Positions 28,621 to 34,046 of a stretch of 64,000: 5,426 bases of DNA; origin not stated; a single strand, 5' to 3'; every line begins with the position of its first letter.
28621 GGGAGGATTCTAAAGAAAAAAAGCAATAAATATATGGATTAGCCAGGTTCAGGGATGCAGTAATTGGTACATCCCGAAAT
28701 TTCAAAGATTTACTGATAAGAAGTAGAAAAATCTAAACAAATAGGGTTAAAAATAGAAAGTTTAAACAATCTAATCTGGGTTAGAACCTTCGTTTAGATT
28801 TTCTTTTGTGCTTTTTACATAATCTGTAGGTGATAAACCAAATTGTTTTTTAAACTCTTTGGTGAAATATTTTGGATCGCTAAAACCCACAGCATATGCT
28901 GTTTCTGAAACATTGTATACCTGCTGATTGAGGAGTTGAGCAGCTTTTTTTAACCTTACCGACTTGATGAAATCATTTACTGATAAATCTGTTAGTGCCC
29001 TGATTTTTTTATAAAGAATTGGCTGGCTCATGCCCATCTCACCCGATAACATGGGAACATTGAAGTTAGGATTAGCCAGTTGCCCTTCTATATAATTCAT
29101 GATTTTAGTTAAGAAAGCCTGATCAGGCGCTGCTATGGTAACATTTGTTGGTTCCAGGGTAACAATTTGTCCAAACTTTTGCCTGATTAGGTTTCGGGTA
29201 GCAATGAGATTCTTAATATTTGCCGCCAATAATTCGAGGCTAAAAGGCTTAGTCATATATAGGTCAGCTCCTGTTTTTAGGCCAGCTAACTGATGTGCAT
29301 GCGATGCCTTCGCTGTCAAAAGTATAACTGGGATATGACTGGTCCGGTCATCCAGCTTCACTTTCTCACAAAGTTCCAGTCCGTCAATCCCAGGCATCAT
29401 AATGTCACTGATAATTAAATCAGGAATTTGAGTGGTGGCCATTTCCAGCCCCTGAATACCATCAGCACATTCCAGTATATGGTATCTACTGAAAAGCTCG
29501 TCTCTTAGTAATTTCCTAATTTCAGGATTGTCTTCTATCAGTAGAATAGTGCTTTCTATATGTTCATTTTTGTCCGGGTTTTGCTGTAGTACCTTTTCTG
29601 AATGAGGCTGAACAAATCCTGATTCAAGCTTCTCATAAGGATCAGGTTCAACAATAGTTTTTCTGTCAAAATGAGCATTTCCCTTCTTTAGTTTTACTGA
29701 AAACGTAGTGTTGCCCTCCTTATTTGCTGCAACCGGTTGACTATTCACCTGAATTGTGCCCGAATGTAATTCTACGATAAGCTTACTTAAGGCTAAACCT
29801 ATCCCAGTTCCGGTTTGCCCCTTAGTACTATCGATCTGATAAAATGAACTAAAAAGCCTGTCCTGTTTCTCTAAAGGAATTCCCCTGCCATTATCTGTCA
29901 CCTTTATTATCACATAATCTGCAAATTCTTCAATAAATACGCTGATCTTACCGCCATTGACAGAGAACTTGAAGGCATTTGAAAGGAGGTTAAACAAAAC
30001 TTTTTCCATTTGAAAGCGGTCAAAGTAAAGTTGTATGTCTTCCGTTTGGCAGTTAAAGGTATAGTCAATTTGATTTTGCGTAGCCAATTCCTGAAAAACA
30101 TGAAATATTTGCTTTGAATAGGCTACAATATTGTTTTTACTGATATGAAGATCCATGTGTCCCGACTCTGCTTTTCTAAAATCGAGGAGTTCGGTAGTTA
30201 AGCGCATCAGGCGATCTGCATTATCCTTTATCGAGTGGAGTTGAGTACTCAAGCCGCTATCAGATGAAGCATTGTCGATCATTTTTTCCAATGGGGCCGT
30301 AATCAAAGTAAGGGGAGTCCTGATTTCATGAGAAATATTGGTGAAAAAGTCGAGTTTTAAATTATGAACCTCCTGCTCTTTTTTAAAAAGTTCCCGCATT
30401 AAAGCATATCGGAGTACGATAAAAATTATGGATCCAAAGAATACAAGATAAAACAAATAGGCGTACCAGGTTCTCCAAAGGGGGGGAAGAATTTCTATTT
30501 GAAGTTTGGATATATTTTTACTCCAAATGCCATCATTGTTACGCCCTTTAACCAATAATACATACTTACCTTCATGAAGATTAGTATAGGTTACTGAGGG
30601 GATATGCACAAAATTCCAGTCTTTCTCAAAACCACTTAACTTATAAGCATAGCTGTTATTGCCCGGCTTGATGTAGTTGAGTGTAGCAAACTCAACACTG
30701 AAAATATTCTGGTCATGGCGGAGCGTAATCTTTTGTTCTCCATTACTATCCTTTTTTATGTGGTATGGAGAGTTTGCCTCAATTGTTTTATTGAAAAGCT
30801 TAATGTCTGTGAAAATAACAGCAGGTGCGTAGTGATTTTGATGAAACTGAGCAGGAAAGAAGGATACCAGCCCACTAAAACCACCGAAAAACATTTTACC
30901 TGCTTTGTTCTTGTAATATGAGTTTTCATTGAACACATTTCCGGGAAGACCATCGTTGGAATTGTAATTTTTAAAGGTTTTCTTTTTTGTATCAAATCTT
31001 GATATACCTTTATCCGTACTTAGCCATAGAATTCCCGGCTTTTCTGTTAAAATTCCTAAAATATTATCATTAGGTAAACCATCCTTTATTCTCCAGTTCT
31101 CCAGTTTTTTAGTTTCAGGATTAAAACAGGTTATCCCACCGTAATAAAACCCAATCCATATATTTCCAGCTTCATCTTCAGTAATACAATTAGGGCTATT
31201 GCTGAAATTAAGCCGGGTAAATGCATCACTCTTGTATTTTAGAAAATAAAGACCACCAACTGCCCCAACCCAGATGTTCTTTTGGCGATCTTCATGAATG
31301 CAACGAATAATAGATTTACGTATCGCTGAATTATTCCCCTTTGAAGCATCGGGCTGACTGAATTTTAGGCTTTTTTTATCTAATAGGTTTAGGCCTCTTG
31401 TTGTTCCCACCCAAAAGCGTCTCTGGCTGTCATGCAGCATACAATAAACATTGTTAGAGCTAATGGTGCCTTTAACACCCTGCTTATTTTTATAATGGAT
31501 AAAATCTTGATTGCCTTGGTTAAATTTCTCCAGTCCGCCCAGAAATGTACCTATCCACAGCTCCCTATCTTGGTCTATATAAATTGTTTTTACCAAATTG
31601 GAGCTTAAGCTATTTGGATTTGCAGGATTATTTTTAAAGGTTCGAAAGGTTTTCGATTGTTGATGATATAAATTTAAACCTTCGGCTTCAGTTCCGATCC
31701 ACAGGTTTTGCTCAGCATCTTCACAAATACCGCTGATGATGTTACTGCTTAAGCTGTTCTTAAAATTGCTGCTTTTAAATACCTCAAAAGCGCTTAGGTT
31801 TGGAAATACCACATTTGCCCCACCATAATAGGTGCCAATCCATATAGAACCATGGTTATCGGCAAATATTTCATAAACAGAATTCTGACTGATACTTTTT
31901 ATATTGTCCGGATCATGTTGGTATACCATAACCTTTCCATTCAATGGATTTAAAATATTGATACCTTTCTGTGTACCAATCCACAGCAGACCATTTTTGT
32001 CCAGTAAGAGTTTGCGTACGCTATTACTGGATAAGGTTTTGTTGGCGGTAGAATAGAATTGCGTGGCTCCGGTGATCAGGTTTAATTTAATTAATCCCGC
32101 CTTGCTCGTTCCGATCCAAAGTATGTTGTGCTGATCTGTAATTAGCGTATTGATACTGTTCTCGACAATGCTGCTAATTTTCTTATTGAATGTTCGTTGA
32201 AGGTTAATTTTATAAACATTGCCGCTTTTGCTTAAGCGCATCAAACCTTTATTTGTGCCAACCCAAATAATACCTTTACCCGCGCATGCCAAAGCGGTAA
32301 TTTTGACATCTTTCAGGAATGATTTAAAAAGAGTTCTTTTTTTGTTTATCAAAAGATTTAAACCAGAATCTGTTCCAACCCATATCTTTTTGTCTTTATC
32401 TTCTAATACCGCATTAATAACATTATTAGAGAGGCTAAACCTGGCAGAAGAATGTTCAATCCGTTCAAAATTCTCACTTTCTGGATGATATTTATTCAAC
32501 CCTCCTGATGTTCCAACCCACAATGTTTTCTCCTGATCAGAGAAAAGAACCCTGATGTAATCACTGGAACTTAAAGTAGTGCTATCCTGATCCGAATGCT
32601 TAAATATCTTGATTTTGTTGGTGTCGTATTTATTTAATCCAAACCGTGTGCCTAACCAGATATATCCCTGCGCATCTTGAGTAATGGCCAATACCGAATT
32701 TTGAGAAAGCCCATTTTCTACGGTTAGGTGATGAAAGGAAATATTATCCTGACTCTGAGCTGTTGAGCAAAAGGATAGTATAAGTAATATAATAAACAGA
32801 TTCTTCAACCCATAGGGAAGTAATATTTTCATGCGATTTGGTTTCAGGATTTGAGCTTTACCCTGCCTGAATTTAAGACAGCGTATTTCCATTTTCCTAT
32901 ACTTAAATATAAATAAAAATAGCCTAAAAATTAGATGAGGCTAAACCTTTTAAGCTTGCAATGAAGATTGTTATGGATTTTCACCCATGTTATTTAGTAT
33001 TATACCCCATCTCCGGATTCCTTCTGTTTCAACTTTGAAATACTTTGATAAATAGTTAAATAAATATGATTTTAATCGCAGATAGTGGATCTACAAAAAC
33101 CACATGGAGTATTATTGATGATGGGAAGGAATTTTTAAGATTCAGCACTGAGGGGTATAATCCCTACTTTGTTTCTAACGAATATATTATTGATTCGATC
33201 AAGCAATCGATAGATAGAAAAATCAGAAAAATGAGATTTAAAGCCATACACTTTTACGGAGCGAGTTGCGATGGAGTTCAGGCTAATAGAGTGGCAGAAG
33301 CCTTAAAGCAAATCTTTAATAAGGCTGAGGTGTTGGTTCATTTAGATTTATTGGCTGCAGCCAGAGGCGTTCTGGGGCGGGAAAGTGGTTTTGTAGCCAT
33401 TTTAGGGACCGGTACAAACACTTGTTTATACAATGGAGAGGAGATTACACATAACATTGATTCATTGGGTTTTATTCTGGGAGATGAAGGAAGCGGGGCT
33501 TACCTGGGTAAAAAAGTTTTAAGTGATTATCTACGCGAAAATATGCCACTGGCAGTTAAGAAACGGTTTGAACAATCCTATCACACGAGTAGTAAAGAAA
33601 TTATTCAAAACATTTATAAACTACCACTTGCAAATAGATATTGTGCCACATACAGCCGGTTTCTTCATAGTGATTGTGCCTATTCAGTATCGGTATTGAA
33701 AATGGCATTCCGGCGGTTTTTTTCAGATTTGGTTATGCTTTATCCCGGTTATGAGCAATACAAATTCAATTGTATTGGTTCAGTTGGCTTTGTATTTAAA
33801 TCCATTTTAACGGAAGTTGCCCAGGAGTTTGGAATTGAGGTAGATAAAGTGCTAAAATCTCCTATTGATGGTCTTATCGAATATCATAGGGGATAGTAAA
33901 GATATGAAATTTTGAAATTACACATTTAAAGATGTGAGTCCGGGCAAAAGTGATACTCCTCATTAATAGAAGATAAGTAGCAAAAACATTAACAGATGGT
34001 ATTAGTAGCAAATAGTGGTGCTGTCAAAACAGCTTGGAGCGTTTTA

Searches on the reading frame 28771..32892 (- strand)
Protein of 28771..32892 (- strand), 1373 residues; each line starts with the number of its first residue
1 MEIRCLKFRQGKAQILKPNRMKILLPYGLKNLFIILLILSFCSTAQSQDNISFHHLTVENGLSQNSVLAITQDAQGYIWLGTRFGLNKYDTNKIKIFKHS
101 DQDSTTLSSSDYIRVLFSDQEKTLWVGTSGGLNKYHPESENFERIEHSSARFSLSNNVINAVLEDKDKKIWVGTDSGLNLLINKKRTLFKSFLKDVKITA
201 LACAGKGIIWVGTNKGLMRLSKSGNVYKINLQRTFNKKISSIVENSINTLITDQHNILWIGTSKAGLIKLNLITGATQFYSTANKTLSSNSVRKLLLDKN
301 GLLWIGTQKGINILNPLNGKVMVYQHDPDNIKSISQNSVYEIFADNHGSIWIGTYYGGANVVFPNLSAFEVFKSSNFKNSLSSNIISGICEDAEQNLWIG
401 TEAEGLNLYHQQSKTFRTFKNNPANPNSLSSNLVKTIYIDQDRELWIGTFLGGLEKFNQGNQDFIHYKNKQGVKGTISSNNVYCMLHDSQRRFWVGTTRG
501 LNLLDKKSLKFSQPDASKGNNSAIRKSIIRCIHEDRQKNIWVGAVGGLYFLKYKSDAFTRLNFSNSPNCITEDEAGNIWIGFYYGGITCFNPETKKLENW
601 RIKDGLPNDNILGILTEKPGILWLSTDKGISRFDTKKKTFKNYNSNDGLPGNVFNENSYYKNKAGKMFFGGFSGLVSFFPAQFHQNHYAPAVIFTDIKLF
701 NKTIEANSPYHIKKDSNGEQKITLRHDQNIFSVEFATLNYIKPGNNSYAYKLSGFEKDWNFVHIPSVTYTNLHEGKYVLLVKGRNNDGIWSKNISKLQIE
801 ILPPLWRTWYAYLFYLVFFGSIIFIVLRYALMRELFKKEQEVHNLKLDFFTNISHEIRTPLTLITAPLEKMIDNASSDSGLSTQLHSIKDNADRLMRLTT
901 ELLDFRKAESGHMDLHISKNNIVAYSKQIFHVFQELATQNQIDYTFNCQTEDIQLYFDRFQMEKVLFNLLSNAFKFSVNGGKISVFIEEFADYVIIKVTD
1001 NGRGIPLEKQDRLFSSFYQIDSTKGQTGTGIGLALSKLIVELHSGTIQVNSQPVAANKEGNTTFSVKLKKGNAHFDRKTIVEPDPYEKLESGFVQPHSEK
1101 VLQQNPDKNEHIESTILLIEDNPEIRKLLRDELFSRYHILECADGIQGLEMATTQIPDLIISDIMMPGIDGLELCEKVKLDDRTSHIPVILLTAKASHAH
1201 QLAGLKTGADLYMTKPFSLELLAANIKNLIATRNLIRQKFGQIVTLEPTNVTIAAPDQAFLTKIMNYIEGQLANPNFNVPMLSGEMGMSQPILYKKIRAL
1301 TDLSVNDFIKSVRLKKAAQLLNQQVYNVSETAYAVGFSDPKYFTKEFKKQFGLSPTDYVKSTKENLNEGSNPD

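Call 4: search_protein_families(library=pfam, proteins=[window:28771-32892:-])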
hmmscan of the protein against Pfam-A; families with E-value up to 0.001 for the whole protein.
window:28771-32892:- (1373 aa): 10 families
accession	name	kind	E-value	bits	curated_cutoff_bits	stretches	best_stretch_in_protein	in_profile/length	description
PF07494.17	Reg_prop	-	1.6e-59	190.6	20.4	3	153-175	1-23/24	Two component regulator propeller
PF02518.31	HATPase_c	-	7.7e-26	91.2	26.4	1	959-1070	3-109/111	Histidine kinase-, DNA gyrase B-, and HSP90-like ATPase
PF00072.30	Response_reg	-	3.4e-23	82.4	30.2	1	1116-1226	1-110/111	Response regulator receiver domain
PF12833.13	HTH_18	-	1.2e-17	64.4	33.6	1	1283-1360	2-79/80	Helix-turn-helix domain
PF07495.19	Y_Y_Y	-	7.4e-16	58.2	26.6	1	739-802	1-65/65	Y_Y_Y domain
PF23748.1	Beta-prop_LRRK2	-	2.8e-13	50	26.9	0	283-314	267-298/359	LRRK2 beta propeller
PF00512.31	HisKA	-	3.9e-12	46.5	26.9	1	846-911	2-66/66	His Kinase A (phospho-acceptor) domain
PF00165.29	HTH_AraC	-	1.1e-08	35.4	26.6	1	1329-1359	12-41/42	Bacterial regulatory helix-turn-helix proteins, AraC family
PF08450.18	SGL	-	5.7e-07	29.8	26.3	0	251-355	8-104/246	SMP-30/Gluconolactonase/LRE-like region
PF21544.3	PorZ_N_b_propeller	-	0.00056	20.7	27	0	84-227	10-148/154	TSS9, PorZ, N-terminal beta-propeller domain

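Call 5: search_protein_families(library=ncbifam, proteins=[window:28771-32892:-])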
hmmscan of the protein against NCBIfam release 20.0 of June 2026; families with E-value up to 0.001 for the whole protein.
window:28771-32892:- (1373 aa): 180 families (the best 25 are shown)
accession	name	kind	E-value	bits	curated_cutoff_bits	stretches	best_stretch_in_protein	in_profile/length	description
NF047465.1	hybrid_HK_LvrA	exception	1.1e-70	238.7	1200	1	832-1236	188-590/819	hybrid histidine kinase/response regulator LvrA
NF047874.1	MASE3_PAS_HK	subfamily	8.9e-60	203.2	560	1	832-1072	384-627/655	MASE3 domain-containing sensor histidine kinase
NF046044.1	PnpS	equivalog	5.4e-48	163.9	400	1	840-1053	164-379/390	two-component system histidine kinase PnpS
NF033092.0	HK_WalK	equivalog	6.6e-47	160.4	725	1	839-1052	365-581/594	cell wall metabolism sensor histidine kinase WalK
NF038297.2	hybrid_HK_HrmK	equivalog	4.5e-46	157.7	725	1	840-1226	229-604/607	hybrid histidine kinase/response regulator HrmK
NF011874.0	PRK15347.1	equivalog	8.7e-44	149.8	852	2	843-1053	395-602/921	two component system sensor kinase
TIGR02956.1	TMAO_torS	equivalog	2.2e-43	148.5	676.5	1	846-1234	464-824/967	TMAO reductase system sensor histidine kinase/response regulator TorS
NF008318.0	PRK11107.1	equivalog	1.5e-41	142.4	890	2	837-1075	284-525/920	two-component sensor histidine kinase BarA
NF008099.0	PRK10841.1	equivalog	8.6e-41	139.6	920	2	843-1054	467-679/949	two-component system sensor histidine kinase RcsC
NF041947.1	LuxQ_Vibrio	equivalog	1.5e-39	135.6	1200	1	841-1224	467-833/843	quorum-sensing autoinducer 2 sensor kinase/phosphatase LuxQ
NF052228.1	T9SS_PorZ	equivalog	2.7e-39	135.3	260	4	379-513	426-565/757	type IX secretion system anionic LPS delivery protein PorZ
TIGR02966.1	phoR_proteo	equivalog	2.8e-39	135.1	334.2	1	840-1053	108-323/333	phosphate regulon sensor histidine kinase PhoR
NF041880.1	EPS_EpsF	equivalog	7.7e-38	130.2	900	2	846-1055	274-481/492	response regulator EpsF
NF008302.0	PRK11091.1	equivalog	7.8e-38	130.2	838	1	846-1239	283-652/779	aerobic respiration two-component sensor histidine kinase ArcB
NF007420.1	PRK09959.1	equivalog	3.2e-36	124.3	1995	1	845-1234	711-1078/1197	acid-sensing system histidine kinase EvgS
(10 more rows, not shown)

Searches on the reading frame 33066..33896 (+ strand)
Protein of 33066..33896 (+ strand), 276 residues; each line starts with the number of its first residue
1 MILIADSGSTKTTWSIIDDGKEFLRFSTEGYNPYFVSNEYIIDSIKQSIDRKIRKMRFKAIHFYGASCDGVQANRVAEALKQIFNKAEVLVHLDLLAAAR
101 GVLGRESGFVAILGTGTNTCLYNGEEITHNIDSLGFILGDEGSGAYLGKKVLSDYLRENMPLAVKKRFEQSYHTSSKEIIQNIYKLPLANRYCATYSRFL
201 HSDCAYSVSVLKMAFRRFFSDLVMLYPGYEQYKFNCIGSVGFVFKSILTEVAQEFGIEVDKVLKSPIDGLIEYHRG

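Call 4: search_protein_families(library=pfam, proteins=[window:33066-33896:+])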
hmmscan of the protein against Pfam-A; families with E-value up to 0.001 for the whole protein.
window:33066-33896:+ (276 aa): 1 family
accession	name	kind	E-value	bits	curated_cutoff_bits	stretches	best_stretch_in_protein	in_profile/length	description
PF01869.26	BcrAD_BadFG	-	1e-09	38.8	31.5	1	6-194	4-178/271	BadF/BadG/BcrA/BcrD ATPase family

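Call 5: search_protein_families(library=ncbifam, proteins=[window:33066-33896:+])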
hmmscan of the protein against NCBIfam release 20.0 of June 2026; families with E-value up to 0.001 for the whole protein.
window:33066-33896:+ (276 aa): 1 family
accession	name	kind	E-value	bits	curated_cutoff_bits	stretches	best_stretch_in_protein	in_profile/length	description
NF046058.1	NagK_SO3507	equivalog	4.3e-10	39.5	370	1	5-171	14-184/295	N-acetylglucosamine kinase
